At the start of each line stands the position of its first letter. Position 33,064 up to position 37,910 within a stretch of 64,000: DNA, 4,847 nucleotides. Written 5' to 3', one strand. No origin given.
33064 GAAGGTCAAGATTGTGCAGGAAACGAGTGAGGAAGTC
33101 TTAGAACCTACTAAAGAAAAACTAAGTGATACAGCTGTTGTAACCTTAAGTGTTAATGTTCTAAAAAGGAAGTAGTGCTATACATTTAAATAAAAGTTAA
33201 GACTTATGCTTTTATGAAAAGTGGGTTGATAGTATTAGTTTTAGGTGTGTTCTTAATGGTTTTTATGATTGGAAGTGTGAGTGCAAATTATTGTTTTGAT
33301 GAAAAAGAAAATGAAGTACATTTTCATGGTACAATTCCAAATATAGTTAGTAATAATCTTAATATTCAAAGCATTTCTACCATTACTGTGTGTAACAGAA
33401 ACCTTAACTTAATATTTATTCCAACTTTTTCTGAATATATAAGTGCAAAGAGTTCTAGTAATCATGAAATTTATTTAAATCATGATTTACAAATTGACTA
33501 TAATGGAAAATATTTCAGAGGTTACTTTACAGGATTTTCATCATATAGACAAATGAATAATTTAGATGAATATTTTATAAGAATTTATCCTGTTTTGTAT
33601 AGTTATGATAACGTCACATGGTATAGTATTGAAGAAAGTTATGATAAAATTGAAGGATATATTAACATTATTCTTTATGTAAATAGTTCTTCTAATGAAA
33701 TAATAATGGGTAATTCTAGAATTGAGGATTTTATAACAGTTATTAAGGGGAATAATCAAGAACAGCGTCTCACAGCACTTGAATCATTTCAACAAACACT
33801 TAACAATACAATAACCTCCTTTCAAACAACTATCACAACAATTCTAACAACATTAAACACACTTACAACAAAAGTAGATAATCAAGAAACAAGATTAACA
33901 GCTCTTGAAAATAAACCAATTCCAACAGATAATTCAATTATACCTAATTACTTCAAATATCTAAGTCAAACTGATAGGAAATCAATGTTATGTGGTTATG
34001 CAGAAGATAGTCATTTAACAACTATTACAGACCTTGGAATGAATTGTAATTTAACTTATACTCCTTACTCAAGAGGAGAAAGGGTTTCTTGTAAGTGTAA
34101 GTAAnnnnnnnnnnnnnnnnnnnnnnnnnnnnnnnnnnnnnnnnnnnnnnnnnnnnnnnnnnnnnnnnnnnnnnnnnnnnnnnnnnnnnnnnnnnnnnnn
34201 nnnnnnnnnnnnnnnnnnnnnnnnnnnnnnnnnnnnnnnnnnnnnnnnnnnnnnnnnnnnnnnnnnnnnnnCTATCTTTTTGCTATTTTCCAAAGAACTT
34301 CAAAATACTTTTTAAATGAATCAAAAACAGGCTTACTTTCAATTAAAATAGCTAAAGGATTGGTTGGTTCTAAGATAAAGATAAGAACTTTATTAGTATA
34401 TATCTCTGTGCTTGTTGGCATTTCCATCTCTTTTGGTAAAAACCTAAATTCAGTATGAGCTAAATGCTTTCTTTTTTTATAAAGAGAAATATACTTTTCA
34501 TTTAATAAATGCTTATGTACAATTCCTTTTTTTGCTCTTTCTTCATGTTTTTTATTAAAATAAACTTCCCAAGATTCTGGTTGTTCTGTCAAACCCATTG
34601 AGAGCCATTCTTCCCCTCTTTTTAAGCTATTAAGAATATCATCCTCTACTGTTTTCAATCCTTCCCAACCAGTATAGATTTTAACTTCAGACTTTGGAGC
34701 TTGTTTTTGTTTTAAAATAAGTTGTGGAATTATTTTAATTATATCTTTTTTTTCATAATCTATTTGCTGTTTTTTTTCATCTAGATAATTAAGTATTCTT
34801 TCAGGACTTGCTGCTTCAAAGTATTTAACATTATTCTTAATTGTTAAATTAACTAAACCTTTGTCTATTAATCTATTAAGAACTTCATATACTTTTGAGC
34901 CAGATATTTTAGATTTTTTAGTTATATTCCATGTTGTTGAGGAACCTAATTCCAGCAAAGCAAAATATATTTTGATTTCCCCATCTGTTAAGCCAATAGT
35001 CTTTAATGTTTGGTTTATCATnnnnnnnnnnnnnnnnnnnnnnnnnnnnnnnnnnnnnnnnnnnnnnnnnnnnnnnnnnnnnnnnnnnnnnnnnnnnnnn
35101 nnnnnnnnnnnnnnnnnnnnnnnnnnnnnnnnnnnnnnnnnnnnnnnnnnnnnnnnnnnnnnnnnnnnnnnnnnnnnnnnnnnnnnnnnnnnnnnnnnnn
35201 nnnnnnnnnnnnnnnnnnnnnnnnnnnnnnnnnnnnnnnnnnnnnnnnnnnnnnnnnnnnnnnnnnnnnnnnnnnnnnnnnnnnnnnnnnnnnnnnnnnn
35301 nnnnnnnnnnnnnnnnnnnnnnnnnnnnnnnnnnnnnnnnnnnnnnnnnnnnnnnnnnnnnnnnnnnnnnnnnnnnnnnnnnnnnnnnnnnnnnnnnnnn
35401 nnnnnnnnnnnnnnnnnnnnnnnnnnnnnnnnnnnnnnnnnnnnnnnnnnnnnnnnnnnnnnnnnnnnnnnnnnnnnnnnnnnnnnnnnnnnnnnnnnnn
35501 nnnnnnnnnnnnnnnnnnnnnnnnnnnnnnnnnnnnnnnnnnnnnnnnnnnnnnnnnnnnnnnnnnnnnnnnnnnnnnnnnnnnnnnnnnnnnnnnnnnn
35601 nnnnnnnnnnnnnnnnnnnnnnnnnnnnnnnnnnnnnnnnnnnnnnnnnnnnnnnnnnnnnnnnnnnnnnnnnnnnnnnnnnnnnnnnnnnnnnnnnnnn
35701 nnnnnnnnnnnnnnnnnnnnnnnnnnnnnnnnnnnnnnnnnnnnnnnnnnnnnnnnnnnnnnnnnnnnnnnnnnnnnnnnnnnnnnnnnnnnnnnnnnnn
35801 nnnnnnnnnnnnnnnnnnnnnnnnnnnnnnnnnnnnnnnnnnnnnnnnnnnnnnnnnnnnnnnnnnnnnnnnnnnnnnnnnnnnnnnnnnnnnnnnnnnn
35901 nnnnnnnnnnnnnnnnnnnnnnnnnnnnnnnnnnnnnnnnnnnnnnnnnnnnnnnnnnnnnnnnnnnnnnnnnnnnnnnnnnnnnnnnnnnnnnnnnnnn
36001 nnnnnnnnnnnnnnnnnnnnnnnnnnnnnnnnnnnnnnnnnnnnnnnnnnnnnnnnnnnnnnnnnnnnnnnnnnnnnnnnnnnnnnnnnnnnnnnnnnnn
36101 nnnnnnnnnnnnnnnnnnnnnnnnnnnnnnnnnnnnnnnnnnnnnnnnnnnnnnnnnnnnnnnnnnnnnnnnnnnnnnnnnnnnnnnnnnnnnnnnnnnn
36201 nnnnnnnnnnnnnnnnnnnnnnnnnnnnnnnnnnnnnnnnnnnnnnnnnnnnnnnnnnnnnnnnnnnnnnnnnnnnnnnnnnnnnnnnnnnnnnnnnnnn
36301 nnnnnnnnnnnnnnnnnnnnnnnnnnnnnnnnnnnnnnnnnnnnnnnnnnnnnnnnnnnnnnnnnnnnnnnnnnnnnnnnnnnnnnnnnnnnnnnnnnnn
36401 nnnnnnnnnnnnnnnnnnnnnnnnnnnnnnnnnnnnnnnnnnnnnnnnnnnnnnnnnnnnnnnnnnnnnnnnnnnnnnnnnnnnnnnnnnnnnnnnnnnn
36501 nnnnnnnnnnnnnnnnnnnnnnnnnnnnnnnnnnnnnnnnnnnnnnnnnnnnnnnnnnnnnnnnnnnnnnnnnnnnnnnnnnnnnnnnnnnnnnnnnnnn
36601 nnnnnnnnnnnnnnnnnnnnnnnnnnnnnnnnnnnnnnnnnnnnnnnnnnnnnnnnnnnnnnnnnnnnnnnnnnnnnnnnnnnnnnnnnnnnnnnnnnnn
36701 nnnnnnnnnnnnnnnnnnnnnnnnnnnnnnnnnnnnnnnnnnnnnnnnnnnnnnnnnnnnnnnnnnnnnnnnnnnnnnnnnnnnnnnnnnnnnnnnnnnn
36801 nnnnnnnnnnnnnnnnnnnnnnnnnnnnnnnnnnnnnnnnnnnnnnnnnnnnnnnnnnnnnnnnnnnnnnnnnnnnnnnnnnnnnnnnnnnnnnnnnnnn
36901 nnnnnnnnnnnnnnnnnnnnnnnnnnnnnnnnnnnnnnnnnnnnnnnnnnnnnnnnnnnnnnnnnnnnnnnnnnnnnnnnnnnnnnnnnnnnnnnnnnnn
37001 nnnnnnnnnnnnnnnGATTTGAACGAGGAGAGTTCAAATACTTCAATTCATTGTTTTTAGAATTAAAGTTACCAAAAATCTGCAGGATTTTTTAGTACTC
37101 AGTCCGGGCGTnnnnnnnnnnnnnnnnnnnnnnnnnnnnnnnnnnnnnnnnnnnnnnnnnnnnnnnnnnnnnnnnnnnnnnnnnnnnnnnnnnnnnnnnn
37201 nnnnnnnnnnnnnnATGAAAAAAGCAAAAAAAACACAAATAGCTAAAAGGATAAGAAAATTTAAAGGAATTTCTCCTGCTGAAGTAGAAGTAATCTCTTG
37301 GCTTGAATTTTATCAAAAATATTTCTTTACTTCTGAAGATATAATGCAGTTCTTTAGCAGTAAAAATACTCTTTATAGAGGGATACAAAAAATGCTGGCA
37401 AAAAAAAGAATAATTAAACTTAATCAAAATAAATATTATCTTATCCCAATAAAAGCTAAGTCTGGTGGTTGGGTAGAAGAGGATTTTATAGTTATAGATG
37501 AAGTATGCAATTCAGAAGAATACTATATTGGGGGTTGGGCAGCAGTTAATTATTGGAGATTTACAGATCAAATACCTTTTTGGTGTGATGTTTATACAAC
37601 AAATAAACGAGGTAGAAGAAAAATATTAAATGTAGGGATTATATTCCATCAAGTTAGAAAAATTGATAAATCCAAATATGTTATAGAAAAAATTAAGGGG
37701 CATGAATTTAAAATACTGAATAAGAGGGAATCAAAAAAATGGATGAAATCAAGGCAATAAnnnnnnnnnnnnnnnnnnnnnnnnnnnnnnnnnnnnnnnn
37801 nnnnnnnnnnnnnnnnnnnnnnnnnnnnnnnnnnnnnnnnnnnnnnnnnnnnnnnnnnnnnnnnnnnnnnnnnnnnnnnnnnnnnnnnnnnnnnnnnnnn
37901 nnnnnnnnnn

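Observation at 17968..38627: tRNA-Asp 3' end used repeatedly as an integration site: a tandem array of att-core copies spanning ~20.6 kb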

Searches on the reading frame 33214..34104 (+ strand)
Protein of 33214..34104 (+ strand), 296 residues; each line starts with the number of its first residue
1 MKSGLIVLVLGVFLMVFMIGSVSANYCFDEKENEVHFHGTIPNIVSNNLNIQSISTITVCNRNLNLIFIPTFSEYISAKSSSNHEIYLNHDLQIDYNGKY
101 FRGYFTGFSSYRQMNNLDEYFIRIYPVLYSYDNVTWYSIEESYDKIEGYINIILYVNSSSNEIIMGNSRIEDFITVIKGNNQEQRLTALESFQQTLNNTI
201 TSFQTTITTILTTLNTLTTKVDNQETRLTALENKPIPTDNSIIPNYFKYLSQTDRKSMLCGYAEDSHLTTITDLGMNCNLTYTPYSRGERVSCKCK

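Call 14: search_protein_families(library=pfam, proteins=[window:33214-34104:+], max_evalue=0.01)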
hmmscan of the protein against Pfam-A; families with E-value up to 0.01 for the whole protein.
window:33214-34104:+ (296 aa): 0 families

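Call 73: search_protein_families(library=phrogs, proteins=[window:33214-34104:+], max_evalue=0.001)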
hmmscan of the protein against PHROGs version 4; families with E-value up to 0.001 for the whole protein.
window:33214-34104:+ (296 aa): 0 families

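Call 87: search_protein_families(library=padloc, proteins=[window:33214-34104:+], max_evalue=0.001)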
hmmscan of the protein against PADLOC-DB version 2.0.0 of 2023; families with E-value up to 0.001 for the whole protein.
window:33214-34104:+ (296 aa): 0 families

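Call 88: search_protein_families(library=ncbifam, proteins=[window:33214-34104:+], max_evalue=0.001)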
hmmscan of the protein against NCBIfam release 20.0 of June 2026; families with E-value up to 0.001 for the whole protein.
window:33214-34104:+ (296 aa): 1 family
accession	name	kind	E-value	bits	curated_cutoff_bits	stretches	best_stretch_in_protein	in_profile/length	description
NF038218.1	IcmG_DotF_IVB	equivalog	0.00072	19.3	200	1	178-234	118-174/266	type IVB secretion system protein IcmG/DotF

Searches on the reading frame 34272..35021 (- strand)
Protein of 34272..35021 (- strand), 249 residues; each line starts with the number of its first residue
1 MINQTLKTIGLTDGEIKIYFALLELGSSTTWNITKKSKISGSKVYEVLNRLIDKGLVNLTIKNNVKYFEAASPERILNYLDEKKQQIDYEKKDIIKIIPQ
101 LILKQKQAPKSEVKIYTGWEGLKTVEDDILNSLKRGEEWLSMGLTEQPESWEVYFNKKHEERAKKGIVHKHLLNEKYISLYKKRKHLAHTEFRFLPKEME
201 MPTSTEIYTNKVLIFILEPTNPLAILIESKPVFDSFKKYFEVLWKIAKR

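Call 14: search_protein_families(library=pfam, proteins=[window:34272-35021:-], max_evalue=0.01)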
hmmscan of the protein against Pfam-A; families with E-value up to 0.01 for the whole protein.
window:34272-35021:- (249 aa): 3 families
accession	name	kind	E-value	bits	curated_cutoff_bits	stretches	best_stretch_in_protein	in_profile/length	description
PF01978.25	TrmB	-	2.6e-17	62.8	25.6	1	6-74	1-68/68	Sugar-specific transcriptional regulator TrmB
PF01475.25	FUR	-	0.0044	17.6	23.1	1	34-114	36-117/121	Ferric uptake regulator family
PF25386.1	Chromo_SEND1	-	0.0046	17.2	27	0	32-84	5-54/55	Single-strand DNA endonuclease 1, chromo domain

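Call 26: find_encoding_contigs(protein=window:34272-35021:-, flank=10000, max_places=10)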
Protein window:34272-35021:- (249 aa): 7 contigs read that carry it; 2 places shown.
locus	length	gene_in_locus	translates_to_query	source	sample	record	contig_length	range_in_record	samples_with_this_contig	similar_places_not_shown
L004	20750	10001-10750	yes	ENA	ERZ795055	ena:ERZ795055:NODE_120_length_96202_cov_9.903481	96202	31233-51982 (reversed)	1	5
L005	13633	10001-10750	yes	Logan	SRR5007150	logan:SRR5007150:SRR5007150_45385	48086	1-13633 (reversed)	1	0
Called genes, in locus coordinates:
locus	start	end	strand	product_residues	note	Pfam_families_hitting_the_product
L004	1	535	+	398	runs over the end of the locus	PF05496:RuvB_N (weak), PF08298:AAA_PrkA (faint), PF00004:AAA, PF07728:AAA_5 (weak), PF21960:RCF1-5-like_lid (weak), PF25361:AAA_lid_RFC1 (faint)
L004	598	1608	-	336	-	PF13098:Thioredoxin_2 (faint)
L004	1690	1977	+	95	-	-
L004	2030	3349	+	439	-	PF01935:DUF87, PF05872:HerA_C (faint), PF00004:AAA (faint), PF05707:Zot (faint)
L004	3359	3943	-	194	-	PF14018:DUF4234 (faint)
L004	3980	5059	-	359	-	PF02457:DAC, PF10635:DisA-linker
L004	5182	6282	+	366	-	PF01028:Topoisom_I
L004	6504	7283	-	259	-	PF08843:AbiEii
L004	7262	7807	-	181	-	-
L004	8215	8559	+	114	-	-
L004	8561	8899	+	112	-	-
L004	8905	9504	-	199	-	-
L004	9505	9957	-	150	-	-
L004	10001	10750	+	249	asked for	PF01978:TrmB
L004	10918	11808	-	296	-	-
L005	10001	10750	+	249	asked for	PF01978:TrmB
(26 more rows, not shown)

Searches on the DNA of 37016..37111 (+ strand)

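Call 96: build_rna_model(alignment_id=A3, structure=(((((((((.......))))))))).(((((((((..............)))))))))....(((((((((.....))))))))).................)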
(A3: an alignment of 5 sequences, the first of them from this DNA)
Model R1 built from alignment A3 (5 sequences, 102 columns); structure: as given.
model positions 88; base pairs 27; branch points 2; effective number of sequences 1.69; information 0.647 bits per position. Calibrated on 0.2 Mb of random sequence (short: E-values are rough).
structure used (alignment columns):
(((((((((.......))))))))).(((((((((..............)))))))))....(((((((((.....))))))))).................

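Call 98: search_with_rna_model(model_id=R1, sources=[window, L001, L006, L007, L008, L009, L087, L088, L089, L093, L094, L095, L096, L097, L098, L099, L100, L104, L105, L106, L107, L108, L109, L110, L111, L112, L113, L114, L115, L116, L117, L118, L119, L120, L121, L122, L123, L124, L125, L126, L127, L128, L129, L130, L131, L132, L133, L134, L135, L136, L137, L138, L139, L140, L141, L142, L143, L144, L145, L146, L147, L148, L149, L150, L151, L152, L153, L154, L155, L156, L157, L158, L159, L160, L161, L162, L163, L164, L165, L166, L167, L168, L169, L170, L171, L172, L173, L174, L175, L176, L177, L178, L179, L180, L181, L182, L183, L184], max_evalue=1, show_alignments=0)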
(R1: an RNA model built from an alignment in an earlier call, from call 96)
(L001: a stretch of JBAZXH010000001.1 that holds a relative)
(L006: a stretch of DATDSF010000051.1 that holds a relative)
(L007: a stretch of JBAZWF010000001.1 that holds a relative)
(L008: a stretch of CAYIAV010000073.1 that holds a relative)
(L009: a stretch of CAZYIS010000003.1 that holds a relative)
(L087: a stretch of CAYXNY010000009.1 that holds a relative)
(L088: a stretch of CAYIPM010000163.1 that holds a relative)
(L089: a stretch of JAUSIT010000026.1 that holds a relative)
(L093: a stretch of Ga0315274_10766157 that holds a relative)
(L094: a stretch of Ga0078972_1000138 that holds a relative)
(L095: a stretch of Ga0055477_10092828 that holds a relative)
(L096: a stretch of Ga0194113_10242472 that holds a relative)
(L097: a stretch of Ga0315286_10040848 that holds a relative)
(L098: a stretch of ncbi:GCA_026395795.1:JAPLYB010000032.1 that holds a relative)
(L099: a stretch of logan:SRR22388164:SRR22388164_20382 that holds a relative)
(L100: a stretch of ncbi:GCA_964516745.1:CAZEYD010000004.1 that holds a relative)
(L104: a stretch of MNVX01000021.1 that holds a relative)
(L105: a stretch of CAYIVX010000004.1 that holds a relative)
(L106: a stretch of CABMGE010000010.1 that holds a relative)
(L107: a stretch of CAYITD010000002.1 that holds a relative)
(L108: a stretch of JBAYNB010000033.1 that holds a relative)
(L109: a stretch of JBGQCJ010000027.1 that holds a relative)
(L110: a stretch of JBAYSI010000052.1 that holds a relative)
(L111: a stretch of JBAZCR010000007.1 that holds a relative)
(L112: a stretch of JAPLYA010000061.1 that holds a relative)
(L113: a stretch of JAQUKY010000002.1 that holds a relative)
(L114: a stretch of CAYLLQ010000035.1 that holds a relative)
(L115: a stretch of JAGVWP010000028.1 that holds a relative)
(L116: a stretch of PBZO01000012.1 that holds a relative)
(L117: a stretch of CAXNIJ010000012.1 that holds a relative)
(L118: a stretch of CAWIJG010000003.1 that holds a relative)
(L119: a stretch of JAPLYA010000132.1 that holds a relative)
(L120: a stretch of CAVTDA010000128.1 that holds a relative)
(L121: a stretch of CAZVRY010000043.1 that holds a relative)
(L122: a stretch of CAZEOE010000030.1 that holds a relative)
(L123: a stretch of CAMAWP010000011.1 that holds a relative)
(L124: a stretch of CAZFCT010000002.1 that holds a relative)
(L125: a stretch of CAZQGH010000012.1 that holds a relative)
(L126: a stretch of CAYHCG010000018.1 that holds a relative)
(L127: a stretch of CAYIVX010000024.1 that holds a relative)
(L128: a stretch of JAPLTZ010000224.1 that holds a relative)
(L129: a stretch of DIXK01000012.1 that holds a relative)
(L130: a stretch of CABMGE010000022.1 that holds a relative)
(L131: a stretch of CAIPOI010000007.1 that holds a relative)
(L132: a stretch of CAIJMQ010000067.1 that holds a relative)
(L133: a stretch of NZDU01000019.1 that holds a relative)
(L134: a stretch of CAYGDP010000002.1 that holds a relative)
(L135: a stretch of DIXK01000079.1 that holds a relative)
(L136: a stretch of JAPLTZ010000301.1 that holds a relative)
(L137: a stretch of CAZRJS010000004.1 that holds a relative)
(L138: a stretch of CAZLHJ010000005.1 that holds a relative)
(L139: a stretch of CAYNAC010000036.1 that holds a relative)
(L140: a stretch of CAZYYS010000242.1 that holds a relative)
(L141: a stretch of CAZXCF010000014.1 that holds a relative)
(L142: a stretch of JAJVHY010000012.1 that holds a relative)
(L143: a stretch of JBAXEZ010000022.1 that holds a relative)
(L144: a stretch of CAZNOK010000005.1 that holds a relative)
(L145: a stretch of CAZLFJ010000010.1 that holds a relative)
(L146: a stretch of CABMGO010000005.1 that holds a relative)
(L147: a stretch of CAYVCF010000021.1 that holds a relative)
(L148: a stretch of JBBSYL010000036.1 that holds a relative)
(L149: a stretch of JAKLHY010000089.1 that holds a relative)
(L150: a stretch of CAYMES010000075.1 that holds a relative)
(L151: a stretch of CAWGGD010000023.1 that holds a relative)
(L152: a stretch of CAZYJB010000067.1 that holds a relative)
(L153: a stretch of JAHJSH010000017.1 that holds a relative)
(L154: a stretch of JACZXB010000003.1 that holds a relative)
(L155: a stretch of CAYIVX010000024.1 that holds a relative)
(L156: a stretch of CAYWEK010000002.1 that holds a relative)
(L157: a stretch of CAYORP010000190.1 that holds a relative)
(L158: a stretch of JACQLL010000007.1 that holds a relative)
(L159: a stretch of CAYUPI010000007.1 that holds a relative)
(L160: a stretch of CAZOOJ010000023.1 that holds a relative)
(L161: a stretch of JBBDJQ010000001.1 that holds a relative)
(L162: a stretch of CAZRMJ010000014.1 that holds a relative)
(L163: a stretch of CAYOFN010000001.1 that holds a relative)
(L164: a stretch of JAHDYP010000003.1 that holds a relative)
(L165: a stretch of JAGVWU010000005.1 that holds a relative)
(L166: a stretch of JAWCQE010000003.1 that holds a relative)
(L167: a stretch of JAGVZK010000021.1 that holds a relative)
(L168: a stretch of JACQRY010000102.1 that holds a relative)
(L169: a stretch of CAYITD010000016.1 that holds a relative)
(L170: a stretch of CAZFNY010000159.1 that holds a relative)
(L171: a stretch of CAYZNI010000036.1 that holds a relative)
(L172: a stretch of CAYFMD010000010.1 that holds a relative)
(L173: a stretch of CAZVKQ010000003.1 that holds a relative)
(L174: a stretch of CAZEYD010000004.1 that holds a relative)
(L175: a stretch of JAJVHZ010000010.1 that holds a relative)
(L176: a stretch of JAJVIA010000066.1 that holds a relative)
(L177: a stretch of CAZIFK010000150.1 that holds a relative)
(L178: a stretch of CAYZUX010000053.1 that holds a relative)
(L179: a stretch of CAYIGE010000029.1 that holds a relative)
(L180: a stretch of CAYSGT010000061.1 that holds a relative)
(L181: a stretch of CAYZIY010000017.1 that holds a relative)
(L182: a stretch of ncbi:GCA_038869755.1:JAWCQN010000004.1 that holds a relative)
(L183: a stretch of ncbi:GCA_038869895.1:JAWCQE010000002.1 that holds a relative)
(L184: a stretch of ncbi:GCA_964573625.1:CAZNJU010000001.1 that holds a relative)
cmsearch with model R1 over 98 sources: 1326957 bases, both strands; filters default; matches with E-value up to 1: 19.
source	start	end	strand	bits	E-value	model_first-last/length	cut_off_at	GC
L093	152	237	+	92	1.1e-15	1-88/88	no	0.48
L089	165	258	+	85.2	2.6e-14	1-88/88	no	0.39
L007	9536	9623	-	83.2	6.9e-14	1-88/88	no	0.42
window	37016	37110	+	79.6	3.7e-13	1-88/88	no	0.35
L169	6263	6342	+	67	1.4e-10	1-88/88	no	0.49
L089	356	439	+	40.9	2.8e-05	1-88/88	no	0.3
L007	13297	13368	-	34.6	0.00056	1-88/88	no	0.4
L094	181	246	+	29.4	0.0061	1-88/88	no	0.52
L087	3374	3460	+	29.4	0.0062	1-88/88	no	0.51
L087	3213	3319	+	29.1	0.0073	1-88/88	no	0.48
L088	47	138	+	27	0.019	1-88/88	no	0.36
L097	1430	1519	-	27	0.02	1-88/88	no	0.53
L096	1343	1367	+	26.5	0.025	1-25/88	no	0.36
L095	1028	1139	+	25.5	0.04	1-88/88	no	0.37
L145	1692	1738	+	25.4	0.04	26-72/88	no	0.34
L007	7422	7515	-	22.1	0.19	1-88/88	no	0.38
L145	618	697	+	20.7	0.36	1-88/88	no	0.43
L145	729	808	+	20.7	0.36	1-88/88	no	0.43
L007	13310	13396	+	18.6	0.97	1-88/88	no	0.41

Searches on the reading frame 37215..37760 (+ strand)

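Call 14: search_protein_families(library=pfam, proteins=[window:37215-37760:+], max_evalue=0.01)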
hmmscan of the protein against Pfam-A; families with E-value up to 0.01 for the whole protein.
window:37215-37760:+ (181 aa): 0 families

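Call 87: search_protein_families(library=padloc, proteins=[window:37215-37760:+], max_evalue=0.001)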
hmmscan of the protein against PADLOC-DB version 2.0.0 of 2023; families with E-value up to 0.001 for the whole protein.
window:37215-37760:+ (181 aa): 11 families
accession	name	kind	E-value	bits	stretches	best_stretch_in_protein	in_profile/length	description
PDLC02267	AbiEi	-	8.2e-17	59.5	1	19-167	2-141/252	AbiEi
PDLC02276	AbiEi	-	2.4e-09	35.1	1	35-148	15-127/270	AbiEi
PDLC02266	AbiEi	-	2.3e-08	31.8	1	25-159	5-139/258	AbiEi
PDLC02271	AbiEi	-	8.9e-08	29.6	1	67-154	54-139/263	AbiEi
PDLC02282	AbiEi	-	7.9e-07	26.7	1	26-154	6-136/260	AbiEi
PDLC02269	AbiEi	-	2.9e-06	24.8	1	31-130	6-101/251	AbiEi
PDLC02287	AbiEi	-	7.4e-06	23.7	1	31-154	6-123/253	AbiEi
PDLC02236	AbiEi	-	1.3e-05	23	1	40-141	18-123/207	AbiEi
PDLC02251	AbiEi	-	1.6e-05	22.5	1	48-160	33-145/230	AbiEi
PDLC02252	AbiEi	-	2.6e-05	22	1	31-152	11-134/259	AbiEi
PDLC02226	AbiEi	-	0.00042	18.2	1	35-149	17-130/202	AbiEi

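Call 88: search_protein_families(library=ncbifam, proteins=[window:37215-37760:+], max_evalue=0.001)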
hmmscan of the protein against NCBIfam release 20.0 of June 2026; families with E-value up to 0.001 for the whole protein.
window:37215-37760:+ (181 aa): 0 families
